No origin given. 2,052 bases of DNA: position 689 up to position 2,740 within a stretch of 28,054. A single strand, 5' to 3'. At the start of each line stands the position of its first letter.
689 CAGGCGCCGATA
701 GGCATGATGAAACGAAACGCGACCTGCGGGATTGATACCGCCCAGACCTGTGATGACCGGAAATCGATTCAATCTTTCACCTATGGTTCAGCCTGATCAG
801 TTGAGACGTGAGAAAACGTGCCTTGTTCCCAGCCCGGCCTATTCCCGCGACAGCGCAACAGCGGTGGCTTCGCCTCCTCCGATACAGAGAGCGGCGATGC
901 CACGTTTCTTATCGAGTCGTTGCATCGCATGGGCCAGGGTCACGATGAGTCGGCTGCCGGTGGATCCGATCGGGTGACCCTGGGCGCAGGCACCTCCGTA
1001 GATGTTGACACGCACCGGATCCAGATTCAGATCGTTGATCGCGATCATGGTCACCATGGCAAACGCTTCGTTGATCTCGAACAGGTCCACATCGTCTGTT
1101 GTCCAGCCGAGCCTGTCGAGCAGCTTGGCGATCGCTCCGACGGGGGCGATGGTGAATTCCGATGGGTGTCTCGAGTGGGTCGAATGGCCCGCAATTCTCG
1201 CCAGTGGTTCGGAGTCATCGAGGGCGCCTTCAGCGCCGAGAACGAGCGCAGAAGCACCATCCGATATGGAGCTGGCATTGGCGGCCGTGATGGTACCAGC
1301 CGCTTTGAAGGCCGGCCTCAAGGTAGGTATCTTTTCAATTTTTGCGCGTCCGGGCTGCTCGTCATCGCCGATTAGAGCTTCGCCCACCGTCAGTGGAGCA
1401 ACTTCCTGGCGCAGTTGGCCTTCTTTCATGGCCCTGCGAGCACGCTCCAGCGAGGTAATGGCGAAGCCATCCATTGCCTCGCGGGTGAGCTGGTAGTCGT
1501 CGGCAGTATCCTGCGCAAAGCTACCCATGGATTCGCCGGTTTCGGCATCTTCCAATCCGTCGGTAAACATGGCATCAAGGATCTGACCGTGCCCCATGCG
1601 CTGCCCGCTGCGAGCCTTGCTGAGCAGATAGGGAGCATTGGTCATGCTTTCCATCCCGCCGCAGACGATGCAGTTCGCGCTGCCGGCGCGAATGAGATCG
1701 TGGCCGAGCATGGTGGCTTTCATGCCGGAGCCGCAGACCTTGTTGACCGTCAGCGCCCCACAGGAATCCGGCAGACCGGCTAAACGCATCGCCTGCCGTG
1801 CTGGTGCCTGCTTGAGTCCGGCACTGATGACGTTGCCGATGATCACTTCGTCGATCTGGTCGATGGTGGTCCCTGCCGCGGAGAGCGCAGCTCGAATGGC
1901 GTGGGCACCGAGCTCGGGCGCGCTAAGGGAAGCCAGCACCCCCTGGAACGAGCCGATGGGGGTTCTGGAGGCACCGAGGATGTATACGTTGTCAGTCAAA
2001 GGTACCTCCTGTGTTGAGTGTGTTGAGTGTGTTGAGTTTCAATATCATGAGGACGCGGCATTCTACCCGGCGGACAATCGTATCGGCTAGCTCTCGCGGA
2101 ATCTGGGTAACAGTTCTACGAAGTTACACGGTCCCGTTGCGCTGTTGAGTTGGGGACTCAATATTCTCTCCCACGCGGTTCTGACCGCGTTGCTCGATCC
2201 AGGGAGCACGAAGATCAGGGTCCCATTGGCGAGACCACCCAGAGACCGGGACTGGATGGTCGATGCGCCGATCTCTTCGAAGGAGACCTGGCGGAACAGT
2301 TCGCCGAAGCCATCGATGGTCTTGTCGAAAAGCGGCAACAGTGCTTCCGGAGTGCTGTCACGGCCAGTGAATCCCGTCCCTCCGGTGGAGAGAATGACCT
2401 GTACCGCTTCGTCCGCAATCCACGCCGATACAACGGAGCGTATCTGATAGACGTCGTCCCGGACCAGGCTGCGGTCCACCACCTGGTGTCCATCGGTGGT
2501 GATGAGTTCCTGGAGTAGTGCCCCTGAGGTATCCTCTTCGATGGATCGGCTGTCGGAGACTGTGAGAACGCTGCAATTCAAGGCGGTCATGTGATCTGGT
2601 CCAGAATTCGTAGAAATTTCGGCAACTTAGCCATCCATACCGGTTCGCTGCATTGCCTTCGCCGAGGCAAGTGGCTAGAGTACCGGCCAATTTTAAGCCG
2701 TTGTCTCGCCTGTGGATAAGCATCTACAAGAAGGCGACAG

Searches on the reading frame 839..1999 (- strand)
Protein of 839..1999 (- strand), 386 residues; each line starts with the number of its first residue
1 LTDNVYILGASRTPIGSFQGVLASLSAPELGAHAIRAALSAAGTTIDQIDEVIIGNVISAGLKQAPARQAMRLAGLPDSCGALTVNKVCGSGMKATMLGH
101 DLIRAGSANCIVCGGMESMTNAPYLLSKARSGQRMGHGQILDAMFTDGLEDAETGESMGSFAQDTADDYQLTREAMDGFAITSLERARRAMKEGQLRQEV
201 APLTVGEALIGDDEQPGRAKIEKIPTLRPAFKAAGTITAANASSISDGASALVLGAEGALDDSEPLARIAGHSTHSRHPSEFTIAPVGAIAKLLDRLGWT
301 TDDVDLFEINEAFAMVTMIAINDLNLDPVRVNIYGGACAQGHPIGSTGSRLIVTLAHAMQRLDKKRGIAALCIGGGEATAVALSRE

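Call 16: search_protein_families(library=pfam, proteins=[window:839-1999:-], max_evalue=0.001)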
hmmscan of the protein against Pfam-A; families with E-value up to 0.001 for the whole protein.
window:839-1999:- (386 aa): 2 families
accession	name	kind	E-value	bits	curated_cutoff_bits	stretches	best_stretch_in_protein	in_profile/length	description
PF00108.29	Thiolase_N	-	2.6e-77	260.2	26.4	1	5-256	1-258/260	Thiolase, N-terminal domain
PF02803.24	Thiolase_C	-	3.1e-42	143.5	27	1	264-384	2-122/123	Thiolase, C-terminal domain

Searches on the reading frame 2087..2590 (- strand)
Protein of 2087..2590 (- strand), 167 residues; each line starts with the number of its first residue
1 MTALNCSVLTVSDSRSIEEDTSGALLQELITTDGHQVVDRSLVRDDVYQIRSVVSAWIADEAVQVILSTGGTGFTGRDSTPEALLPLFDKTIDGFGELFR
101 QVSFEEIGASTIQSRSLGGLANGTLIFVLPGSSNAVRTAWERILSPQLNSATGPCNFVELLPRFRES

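Call 16: search_protein_families(library=pfam, proteins=[window:2087-2590:-], max_evalue=0.001)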
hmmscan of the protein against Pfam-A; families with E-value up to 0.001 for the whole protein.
window:2087-2590:- (167 aa): 1 family
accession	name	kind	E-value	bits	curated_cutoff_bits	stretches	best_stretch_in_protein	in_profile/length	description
PF00994.29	MoCF_biosynth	-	2.4e-30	105.6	26.6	1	8-149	2-143/144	Probable molybdopterin binding domain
